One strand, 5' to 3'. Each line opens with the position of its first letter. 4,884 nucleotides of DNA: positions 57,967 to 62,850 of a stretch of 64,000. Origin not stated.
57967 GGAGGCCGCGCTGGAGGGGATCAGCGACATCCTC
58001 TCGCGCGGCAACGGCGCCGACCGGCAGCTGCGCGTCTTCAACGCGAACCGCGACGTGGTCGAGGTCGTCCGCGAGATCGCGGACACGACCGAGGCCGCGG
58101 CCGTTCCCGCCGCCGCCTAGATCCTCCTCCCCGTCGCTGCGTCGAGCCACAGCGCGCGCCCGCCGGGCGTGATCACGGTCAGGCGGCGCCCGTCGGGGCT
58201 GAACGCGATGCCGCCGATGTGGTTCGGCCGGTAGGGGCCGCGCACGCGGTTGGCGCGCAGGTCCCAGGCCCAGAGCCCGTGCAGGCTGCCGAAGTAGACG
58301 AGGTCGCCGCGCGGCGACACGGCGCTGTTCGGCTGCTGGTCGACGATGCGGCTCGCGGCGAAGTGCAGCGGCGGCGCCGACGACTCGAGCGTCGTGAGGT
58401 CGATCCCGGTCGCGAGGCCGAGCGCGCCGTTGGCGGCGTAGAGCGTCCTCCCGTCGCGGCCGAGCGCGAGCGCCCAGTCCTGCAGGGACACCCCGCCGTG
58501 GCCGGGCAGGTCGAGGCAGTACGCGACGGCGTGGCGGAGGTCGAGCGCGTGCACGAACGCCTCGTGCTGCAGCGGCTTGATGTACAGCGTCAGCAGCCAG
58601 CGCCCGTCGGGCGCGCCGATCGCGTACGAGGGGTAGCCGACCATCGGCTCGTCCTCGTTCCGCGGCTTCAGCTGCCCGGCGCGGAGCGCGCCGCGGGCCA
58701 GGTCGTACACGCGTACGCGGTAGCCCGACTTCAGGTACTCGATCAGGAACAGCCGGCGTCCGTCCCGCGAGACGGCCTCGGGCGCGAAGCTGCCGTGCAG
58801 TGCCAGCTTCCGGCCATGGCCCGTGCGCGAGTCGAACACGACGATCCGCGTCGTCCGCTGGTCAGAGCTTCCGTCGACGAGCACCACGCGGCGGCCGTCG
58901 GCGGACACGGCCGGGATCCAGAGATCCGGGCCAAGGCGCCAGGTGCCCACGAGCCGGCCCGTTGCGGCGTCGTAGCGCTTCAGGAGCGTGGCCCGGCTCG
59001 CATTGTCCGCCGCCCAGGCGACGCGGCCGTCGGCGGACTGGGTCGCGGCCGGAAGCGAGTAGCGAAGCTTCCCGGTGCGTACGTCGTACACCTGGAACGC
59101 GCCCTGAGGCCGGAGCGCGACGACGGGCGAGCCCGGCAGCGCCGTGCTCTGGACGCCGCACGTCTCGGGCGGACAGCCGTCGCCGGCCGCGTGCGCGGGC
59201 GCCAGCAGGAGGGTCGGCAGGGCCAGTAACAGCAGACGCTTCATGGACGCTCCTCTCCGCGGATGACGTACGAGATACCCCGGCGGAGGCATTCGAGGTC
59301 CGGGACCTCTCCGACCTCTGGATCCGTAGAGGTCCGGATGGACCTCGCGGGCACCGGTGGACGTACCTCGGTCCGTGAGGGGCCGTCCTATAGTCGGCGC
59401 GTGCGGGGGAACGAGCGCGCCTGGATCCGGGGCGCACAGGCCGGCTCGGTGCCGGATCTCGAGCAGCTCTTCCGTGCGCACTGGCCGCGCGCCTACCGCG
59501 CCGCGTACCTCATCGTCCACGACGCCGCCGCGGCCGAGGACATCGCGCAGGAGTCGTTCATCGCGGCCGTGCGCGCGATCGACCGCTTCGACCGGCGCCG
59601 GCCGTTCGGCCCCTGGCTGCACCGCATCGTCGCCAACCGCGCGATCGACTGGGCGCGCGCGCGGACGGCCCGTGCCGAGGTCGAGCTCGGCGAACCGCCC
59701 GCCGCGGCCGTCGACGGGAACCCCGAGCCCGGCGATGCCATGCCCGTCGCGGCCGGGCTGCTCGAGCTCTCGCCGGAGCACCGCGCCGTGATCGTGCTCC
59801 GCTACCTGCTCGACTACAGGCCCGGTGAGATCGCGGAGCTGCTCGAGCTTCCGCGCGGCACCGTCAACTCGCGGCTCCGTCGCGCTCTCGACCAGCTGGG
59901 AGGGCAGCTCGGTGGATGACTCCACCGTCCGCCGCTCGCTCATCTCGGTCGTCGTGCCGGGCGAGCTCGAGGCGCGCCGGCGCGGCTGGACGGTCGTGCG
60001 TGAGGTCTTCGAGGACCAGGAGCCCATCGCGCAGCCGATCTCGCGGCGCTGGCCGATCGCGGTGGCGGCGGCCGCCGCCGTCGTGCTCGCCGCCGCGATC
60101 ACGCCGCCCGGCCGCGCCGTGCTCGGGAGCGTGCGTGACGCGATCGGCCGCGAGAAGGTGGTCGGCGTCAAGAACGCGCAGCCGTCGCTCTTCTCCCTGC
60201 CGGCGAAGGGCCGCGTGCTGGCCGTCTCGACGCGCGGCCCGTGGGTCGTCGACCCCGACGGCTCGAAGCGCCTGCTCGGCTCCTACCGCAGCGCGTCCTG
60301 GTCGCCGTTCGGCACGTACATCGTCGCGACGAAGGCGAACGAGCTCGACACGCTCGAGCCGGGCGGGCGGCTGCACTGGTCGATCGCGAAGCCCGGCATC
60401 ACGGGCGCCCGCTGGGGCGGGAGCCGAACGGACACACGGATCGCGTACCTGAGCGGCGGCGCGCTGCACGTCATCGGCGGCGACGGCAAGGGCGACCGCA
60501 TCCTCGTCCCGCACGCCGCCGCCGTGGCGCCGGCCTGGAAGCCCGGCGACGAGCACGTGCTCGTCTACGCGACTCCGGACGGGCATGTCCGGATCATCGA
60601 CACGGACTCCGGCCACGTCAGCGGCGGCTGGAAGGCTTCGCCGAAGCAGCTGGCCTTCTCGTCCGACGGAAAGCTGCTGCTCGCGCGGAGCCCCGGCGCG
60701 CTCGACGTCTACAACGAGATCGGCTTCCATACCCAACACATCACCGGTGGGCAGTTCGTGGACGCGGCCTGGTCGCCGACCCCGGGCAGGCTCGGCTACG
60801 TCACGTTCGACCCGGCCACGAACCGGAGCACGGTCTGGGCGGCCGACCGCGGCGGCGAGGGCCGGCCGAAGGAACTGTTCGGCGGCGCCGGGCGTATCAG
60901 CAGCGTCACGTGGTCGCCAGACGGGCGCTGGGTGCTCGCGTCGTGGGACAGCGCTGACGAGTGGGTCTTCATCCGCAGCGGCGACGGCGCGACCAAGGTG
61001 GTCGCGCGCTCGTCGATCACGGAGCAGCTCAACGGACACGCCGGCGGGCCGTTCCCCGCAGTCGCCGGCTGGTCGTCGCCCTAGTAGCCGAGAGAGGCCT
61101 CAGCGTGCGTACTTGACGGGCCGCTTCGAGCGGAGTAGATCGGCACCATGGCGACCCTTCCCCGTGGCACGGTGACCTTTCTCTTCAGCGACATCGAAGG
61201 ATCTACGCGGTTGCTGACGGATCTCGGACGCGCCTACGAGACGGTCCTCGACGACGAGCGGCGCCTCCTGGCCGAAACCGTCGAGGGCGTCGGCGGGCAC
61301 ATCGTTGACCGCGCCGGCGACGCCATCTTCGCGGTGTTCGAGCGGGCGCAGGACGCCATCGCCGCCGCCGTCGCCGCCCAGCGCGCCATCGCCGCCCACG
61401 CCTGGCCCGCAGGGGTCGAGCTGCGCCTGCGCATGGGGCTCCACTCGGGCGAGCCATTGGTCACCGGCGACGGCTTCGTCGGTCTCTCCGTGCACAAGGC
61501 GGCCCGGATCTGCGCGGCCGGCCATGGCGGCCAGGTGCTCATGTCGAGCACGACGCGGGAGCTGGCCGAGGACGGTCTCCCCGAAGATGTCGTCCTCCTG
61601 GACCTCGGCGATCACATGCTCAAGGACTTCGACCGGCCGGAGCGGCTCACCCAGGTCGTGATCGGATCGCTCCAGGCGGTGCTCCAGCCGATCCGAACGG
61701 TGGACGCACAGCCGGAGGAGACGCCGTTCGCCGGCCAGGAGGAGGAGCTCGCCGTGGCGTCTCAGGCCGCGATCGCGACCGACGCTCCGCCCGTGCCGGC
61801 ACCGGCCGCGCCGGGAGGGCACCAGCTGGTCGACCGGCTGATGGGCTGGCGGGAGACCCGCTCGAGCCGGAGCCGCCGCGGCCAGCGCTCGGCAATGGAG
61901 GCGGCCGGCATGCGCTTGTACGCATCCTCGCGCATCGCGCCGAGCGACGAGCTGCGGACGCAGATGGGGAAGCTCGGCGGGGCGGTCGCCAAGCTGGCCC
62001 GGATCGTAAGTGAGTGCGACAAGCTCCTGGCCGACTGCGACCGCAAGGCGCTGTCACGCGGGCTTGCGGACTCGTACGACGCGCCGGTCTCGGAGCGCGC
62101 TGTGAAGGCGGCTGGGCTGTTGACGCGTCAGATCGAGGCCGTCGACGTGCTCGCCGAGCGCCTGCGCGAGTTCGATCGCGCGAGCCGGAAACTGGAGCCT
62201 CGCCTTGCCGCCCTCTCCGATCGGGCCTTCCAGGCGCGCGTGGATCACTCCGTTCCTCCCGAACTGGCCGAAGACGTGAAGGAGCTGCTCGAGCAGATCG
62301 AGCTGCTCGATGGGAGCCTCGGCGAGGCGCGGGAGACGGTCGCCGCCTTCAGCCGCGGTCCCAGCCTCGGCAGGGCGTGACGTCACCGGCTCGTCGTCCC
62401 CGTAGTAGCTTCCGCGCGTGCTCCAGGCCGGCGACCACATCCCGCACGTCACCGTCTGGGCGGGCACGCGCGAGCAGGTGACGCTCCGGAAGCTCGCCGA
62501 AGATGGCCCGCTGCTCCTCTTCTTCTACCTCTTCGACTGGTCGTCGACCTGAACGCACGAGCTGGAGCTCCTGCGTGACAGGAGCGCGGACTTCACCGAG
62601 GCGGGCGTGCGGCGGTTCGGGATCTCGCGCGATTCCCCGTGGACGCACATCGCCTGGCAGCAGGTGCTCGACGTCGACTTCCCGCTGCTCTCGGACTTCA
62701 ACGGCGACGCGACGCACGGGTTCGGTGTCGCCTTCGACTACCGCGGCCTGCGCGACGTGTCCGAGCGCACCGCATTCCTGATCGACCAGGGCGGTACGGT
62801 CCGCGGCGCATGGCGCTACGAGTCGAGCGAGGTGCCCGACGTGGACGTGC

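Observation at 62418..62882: Peroxiredoxin with in-frame UGA at the catalytic cysteine position: candidate selenocysteine AhpE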

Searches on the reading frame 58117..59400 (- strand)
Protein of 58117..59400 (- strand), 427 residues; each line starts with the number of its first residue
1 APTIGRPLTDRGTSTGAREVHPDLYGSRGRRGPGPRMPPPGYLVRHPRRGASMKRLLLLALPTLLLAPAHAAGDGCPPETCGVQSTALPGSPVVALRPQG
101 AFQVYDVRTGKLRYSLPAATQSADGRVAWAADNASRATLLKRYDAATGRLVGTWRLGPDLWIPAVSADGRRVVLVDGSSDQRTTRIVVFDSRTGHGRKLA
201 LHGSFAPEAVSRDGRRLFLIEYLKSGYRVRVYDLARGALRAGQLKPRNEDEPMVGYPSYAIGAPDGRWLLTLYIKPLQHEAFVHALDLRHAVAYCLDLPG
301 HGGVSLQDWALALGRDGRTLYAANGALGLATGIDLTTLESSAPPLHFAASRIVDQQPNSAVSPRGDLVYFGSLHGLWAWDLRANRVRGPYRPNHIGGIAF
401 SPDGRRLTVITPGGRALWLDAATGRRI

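Call 51: search_protein_families(library=pfam, proteins=[window:58117-59400:-], max_evalue=0.001)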
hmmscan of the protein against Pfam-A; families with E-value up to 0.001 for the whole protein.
window:58117-59400:- (427 aa): 1 family
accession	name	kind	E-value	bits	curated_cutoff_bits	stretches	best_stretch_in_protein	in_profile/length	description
PF07676.18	PD40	-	0.0004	20.7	20.9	0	392-408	8-24/38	WD40-like Beta Propeller Repeat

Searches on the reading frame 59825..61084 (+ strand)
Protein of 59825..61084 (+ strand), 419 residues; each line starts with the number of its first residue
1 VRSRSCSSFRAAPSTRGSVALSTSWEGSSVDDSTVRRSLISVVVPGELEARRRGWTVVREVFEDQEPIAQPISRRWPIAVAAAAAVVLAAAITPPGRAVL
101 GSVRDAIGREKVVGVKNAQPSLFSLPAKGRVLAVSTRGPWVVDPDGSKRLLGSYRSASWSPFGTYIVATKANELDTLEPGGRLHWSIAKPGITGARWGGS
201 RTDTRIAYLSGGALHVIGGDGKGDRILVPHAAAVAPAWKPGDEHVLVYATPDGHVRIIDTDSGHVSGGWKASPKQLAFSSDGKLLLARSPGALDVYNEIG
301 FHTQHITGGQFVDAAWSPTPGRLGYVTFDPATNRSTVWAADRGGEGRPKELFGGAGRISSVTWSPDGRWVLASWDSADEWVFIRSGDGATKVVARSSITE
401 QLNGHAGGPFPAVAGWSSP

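Call 51: search_protein_families(library=pfam, proteins=[window:59825-61084:+], max_evalue=0.001)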
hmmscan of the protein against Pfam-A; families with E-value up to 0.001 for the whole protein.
window:59825-61084:+ (419 aa): 4 families
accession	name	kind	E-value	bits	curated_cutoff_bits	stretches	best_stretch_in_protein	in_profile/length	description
PF25174.1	Beta-prop_THOC3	-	2.5e-06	27.2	305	0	315-379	9-69/272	THOC3 beta-propeller domain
PF00400.38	WD40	-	2.4e-05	25.1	27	0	354-376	9-33/39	WD domain, G-beta repeat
PF12894.13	ANAPC4_WD40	-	4.9e-05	23.9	22.9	0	237-274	45-81/91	Anaphase-promoting complex subunit 4 WD40 domain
PF24817.1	WD40_WDHD1_1st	-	0.00085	19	109.9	0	234-295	89-154/291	WDHD1 first WD40 domain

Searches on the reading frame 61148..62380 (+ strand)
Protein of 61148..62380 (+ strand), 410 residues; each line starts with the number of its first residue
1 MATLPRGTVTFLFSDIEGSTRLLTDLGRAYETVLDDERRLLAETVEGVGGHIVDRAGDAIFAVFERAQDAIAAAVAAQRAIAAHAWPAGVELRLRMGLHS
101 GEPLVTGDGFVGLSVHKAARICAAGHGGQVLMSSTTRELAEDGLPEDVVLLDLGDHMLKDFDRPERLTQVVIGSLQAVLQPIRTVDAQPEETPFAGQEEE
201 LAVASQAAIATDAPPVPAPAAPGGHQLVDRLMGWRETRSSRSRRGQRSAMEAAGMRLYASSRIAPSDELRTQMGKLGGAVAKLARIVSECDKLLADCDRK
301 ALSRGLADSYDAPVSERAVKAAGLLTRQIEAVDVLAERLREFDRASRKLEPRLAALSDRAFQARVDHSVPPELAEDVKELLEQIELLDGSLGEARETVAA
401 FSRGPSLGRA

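Call 51: search_protein_families(library=pfam, proteins=[window:61148-62380:+], max_evalue=0.001)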
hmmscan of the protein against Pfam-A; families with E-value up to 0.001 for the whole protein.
window:61148-62380:+ (410 aa): 1 family
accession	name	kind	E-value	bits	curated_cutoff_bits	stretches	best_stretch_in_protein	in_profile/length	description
PF00211.25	Guanylate_cyc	-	4.4e-05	23.6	21.9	1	6-141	6-156/183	Adenylate and Guanylate cyclase catalytic domain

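Call 53: find_encoding_contigs(protein=window:61148-62380:+, flank=10000, max_places=3)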
Protein window:61148-62380:+ (410 aa): 1 contig read that carries it; 1 place shown.
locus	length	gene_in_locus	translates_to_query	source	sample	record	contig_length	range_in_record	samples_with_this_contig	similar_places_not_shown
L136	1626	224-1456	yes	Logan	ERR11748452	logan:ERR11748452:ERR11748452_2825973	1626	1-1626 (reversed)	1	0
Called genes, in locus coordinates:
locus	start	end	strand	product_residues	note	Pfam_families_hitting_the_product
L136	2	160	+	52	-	?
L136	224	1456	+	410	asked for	-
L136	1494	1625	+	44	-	?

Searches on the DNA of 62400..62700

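Call 66: search_rna_families(source=window, start=62400, end=62700, threshold=evalue, max_evalue=10)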
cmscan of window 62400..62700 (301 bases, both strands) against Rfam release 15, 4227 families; matches with E-value up to 10: 1.
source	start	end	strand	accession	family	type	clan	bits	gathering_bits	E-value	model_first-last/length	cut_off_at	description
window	62408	62491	+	RF00506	Thr_leader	Cis-reg; leader;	-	14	55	3.7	1-118/118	no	Threonine operon leader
